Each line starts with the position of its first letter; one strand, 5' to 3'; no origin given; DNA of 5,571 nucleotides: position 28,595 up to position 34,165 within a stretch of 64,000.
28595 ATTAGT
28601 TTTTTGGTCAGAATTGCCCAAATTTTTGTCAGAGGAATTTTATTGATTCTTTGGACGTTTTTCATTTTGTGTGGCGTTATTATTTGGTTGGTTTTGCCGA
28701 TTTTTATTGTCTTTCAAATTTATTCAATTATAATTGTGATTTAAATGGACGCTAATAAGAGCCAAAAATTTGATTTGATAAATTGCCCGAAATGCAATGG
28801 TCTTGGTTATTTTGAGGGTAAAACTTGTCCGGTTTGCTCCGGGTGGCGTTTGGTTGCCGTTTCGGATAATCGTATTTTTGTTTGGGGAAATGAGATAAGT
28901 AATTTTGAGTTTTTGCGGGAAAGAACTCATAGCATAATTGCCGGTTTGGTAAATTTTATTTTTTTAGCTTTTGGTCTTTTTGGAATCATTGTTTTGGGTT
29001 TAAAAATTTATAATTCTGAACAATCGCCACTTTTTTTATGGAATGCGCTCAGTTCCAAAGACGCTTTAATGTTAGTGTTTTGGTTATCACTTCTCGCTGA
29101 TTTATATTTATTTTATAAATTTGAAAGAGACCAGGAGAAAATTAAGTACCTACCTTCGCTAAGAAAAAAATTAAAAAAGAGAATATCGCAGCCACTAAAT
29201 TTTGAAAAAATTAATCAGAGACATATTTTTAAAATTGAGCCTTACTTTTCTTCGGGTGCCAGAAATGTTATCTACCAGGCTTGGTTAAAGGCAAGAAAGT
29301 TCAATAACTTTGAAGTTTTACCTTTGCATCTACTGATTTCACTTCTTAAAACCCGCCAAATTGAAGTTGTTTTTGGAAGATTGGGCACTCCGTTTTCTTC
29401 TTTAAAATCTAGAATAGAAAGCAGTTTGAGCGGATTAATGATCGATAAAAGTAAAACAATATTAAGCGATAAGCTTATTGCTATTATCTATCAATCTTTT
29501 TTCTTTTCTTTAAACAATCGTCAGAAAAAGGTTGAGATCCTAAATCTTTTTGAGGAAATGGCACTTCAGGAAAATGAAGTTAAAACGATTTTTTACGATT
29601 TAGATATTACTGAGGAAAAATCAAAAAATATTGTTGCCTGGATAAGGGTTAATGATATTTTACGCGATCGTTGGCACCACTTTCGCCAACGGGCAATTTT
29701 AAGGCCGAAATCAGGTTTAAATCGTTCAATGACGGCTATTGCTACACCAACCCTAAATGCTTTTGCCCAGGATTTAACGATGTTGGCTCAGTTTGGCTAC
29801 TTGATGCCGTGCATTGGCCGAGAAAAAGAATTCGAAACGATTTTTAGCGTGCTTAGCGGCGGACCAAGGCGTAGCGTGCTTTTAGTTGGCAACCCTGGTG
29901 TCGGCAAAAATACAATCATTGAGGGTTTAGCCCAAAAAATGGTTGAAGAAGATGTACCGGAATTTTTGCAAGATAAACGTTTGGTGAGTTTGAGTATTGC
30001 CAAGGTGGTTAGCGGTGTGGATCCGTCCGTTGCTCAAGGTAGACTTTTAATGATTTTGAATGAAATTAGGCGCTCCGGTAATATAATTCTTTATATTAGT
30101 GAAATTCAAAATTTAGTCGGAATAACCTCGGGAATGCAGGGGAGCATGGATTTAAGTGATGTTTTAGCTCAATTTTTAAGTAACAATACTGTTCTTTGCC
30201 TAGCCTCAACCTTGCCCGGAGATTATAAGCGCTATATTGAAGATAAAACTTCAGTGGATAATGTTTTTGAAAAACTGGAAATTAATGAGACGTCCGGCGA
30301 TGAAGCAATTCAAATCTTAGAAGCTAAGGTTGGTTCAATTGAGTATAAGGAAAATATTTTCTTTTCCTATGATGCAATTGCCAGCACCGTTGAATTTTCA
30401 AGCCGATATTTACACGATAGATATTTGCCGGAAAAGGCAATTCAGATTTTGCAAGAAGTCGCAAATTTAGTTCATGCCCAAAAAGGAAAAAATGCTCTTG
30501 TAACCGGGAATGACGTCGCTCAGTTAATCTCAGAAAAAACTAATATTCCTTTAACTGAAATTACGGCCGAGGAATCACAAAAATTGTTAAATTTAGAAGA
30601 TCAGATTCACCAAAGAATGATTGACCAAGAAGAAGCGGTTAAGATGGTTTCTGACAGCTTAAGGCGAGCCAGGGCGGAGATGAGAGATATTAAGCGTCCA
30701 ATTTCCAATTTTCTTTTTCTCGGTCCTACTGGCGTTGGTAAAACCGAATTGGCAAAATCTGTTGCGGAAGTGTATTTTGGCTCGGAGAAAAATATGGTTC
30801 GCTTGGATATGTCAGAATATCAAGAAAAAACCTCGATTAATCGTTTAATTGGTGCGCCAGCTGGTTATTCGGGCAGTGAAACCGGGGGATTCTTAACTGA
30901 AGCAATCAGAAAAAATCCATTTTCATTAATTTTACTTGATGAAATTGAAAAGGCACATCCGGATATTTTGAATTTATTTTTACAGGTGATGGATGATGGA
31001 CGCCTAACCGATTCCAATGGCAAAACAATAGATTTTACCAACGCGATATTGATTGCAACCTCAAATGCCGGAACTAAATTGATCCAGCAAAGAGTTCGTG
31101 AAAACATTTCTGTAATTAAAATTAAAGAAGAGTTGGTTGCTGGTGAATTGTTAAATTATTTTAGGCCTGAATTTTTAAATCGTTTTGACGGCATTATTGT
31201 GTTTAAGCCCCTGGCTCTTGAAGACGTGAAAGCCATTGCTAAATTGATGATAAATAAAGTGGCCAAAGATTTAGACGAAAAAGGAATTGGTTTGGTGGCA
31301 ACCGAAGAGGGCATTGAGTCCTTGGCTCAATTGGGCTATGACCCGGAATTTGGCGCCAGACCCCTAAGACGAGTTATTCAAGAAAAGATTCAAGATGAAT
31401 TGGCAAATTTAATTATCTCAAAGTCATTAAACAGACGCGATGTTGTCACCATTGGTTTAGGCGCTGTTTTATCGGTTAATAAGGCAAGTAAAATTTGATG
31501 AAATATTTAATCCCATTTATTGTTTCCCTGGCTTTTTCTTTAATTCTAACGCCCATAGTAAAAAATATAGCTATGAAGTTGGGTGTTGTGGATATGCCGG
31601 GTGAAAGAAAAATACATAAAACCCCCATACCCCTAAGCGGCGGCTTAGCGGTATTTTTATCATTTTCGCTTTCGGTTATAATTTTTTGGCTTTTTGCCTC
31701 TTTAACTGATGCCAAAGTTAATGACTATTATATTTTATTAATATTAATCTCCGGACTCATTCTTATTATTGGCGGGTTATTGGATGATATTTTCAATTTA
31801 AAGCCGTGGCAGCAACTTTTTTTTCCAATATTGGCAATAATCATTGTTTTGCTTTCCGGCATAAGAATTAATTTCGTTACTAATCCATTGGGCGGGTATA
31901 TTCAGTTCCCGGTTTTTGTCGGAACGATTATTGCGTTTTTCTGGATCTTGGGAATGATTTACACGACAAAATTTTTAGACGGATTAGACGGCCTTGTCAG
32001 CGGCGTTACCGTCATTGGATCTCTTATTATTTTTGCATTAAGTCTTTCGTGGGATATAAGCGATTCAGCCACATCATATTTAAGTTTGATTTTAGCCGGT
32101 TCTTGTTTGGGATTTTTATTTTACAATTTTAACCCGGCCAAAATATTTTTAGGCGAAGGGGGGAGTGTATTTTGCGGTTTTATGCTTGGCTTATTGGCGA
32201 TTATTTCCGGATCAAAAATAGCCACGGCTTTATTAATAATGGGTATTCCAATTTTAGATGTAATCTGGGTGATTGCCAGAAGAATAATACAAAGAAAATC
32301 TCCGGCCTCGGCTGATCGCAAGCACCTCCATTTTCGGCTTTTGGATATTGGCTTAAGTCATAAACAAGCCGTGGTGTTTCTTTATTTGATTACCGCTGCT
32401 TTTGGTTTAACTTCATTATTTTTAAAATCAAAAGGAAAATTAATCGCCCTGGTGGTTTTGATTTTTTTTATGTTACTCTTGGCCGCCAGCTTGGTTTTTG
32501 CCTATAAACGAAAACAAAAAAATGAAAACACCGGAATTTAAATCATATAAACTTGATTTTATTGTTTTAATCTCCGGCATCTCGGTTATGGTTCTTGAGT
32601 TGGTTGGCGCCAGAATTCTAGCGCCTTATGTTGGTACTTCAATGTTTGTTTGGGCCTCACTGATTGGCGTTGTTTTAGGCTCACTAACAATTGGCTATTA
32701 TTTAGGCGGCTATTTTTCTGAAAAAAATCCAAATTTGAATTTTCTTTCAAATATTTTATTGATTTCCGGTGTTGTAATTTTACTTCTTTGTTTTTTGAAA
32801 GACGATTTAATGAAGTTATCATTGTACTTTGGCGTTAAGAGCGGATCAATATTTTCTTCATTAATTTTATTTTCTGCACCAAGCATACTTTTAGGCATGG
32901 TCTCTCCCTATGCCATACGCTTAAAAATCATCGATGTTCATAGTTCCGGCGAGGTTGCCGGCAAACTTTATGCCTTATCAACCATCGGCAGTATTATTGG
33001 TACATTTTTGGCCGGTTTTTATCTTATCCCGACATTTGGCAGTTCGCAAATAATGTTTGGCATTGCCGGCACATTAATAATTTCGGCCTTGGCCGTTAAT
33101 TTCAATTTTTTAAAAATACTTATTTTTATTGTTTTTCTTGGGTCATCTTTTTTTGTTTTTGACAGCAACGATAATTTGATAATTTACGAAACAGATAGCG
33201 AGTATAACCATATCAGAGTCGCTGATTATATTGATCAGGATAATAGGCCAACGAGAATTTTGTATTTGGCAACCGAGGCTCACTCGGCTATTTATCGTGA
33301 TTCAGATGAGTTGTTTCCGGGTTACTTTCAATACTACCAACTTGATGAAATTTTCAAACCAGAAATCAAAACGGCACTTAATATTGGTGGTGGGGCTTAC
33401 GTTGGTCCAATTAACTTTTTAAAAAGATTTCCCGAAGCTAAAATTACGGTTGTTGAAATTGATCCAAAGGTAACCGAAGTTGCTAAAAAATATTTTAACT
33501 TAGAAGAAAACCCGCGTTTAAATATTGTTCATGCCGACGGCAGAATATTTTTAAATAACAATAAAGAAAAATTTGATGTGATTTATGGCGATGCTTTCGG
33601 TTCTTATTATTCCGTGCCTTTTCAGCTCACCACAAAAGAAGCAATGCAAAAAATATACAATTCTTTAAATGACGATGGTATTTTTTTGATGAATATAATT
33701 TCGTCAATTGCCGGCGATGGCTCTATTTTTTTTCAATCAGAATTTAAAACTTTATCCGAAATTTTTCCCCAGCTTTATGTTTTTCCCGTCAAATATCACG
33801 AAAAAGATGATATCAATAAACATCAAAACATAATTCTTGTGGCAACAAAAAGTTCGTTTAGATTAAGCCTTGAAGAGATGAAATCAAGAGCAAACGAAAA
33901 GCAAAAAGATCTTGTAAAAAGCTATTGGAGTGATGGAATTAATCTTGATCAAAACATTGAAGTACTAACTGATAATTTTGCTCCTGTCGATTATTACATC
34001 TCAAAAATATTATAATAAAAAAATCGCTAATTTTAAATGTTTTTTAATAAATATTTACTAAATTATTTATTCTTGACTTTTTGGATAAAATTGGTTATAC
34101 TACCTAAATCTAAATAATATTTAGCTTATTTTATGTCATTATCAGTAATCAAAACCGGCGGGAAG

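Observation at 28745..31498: Membrane-anchored Hsp100 paralogue: N-terminal zinc ribbon plus two TM helices plus ClpC-like body with degenerate NBD1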

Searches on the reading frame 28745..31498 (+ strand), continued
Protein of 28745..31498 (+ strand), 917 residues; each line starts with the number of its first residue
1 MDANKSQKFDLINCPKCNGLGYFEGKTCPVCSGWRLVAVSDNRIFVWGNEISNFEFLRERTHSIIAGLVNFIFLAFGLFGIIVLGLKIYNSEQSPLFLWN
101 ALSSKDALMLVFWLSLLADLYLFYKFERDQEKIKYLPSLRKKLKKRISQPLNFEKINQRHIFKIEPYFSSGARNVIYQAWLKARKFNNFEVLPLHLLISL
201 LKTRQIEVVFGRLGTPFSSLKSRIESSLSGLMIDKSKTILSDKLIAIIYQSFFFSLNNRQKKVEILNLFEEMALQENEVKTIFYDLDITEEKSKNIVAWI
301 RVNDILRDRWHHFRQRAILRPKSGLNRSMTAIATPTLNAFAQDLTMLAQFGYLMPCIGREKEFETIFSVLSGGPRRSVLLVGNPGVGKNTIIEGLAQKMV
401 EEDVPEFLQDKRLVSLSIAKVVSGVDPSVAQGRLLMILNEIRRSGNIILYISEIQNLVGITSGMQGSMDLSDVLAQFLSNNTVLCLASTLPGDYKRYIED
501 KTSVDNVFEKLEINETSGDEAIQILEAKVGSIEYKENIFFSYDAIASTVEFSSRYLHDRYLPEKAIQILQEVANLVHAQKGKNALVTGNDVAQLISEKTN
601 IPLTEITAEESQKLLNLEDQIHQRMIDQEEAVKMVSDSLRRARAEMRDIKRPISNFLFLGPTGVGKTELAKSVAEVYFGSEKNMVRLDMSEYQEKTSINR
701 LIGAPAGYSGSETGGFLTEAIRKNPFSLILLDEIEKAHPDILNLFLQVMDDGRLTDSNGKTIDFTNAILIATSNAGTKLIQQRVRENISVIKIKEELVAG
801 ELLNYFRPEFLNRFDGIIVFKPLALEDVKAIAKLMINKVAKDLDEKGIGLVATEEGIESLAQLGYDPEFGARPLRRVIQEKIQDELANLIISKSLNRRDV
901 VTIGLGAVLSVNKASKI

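Call 39: find_encoding_contigs(protein=P0159, flank=3000, max_places=2)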
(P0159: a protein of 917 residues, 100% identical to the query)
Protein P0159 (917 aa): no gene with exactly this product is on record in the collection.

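Call 68: find_encoding_contigs(protein=P0169, flank=3000, max_places=1)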
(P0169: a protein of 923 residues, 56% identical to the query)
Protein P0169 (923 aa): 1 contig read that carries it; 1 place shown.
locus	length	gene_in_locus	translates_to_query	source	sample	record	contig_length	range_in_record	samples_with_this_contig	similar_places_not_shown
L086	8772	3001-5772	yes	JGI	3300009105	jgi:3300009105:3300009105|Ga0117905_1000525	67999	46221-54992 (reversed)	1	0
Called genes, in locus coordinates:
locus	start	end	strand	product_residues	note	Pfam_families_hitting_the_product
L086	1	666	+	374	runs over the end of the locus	PF01702:TGT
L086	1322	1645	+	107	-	-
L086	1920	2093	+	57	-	-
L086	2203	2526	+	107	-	-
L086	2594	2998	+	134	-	-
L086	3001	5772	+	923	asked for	PF02861:Clp_N, PF00004:AAA, PF17871:AAA_lid_9, PF00004:AAA, PF00158:Sigma54_activat, PF07724:AAA_2, PF07728:AAA_5, PF10431:ClpB_D2-small, +4 more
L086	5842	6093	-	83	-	-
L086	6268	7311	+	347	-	PF00953:Glycos_transf_4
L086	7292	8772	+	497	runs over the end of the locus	PF01564:Spermine_synth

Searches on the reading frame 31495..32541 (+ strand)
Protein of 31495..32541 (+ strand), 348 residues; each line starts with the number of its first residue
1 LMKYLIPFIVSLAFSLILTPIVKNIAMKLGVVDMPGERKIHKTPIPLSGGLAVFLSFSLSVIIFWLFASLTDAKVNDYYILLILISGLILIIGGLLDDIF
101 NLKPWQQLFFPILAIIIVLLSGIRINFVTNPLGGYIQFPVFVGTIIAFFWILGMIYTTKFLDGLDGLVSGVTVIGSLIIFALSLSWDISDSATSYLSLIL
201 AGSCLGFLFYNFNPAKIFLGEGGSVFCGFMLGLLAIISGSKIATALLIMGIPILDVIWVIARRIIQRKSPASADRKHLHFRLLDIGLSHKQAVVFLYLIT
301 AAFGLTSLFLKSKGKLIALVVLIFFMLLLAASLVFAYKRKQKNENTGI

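Call 3: search_protein_families(library=pfam, proteins=[window:31495-32541:+], max_evalue=0.01)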
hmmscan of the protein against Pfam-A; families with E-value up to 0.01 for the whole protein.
window:31495-32541:+ (348 aa): 2 families
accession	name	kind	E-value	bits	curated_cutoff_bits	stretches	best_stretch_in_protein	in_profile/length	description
PF00953.26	Glycos_transf_4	-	6.4e-31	107.9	27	1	81-238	2-159/160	Glycosyl transferase family 4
PF05545.16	FixQ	-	0.0049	17.2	29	0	319-342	12-35/49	Cbb3-type cytochrome oxidase component FixQ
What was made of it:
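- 31495..32541 (+): GT4 polyprenyl-phosphate glycosyl-1-phosphate transferase (WecA/MraY superfamily), translationally coupled to the Clp gene. The likely start is the ATG at 31498. PF00953, 107.9 bits (call 3).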

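Call 6: search_protein_families(library=ncbifam, proteins=[window:31495-32541:+], max_evalue=0.001)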
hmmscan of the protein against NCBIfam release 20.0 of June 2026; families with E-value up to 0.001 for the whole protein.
window:31495-32541:+ (348 aa): 3 families
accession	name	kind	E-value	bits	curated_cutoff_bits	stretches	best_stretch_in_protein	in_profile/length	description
TIGR02380.1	ECA_wecA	exception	3.1e-34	118.6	326.05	1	8-328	4-325/346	UDP-N-acetylglucosamine--undecaprenyl-phosphate N-acetylglucosaminephosphotransferase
NF053644.1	MraY_archaea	equivalog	2.9e-21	76.2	450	2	111-305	157-337/340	pseudomurein biosynthesis MraY family phospho-N-acetylmuramoyl-pentapeptide-transferase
TIGR00445.1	mraY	equivalog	1.9e-14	53.9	192.05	1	16-306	6-313/321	phospho-N-acetylmuramoyl-pentapeptide-transferase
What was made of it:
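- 31495..32541 (+): Scores far below the WecA and MraY equivalog cutoffs (call 6).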

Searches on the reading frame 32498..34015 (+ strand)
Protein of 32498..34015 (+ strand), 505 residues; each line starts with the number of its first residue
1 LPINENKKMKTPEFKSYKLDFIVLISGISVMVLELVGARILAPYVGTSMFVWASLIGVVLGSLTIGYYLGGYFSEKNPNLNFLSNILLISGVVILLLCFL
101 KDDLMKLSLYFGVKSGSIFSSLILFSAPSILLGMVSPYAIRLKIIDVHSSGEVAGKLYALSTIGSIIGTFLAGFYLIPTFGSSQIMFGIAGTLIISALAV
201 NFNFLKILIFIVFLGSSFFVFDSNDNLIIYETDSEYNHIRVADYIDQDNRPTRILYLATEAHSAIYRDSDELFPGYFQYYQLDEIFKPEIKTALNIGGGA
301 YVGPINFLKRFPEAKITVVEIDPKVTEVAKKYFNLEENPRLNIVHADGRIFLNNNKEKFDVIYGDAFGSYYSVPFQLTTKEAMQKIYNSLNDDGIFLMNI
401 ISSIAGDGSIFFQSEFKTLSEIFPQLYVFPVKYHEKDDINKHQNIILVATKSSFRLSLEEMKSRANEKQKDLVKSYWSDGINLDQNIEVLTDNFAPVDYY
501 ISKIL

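Call 3: search_protein_families(library=pfam, proteins=[window:32498-34015:+], max_evalue=0.01)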
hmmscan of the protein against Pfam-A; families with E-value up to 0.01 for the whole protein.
window:32498-34015:+ (505 aa): 6 families
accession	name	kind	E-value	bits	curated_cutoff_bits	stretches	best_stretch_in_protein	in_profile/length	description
PF01564.23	Spermine_synth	-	6.6e-13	49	22.9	1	286-400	15-132/186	Spermine/spermidine synthase domain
PF08242.18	Methyltransf_12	-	0.00051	21.1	30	1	296-396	3-98/98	Methyltransferase domain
PF13649.12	Methyltransf_25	-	0.00067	20.7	27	1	297-394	5-97/97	Methyltransferase domain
PF02005.22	TRM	-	0.0054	16.4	27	1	307-370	67-132/376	N2,N2-dimethylguanosine tRNA methyltransferase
PF08241.18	Methyltransf_11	-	0.0056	17.7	21.2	1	297-397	4-94/95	Methyltransferase domain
PF00398.26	RrnaAD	-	0.0062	16.1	24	0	292-355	33-92/263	Ribosomal RNA adenine dimethylase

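Call 6: search_protein_families(library=ncbifam, proteins=[window:32498-34015:+], max_evalue=0.001)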
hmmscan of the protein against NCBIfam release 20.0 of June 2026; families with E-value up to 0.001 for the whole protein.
window:32498-34015:+ (505 aa): 6 families
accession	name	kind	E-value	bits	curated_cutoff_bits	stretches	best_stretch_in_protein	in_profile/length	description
NF037959.1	MFS_SpdSyn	subfamily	4.2e-84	283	40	1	30-499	4-479/480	fused MFS/spermidine synthase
NF003380.0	PRK04457.1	equivalog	3.7e-20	72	304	1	285-470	65-239/265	polyamine aminopropyltransferase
NF002010.0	PRK00811.1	equivalog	7.9e-16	58.1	260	1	286-430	75-221/287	polyamine aminopropyltransferase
TIGR00417.1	speE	equivalog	1.4e-11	44.2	249.55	1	291-478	74-258/271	spermidine synthase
NF002956.0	PRK03612.1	equivalog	4.6e-10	38.5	472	1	6-397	9-414/522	polyamine aminopropyltransferase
NF011529.0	PRK14968.1-3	equivalog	5.7e-05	22.6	162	1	282-363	27-103/198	putative methyltransferase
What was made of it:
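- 32498..34015 (+): Fused MFS/spermidine-synthase-like membrane protein, last gene of the putative operon. NF037959, 283 bits against a cutoff of 40 (call 6).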
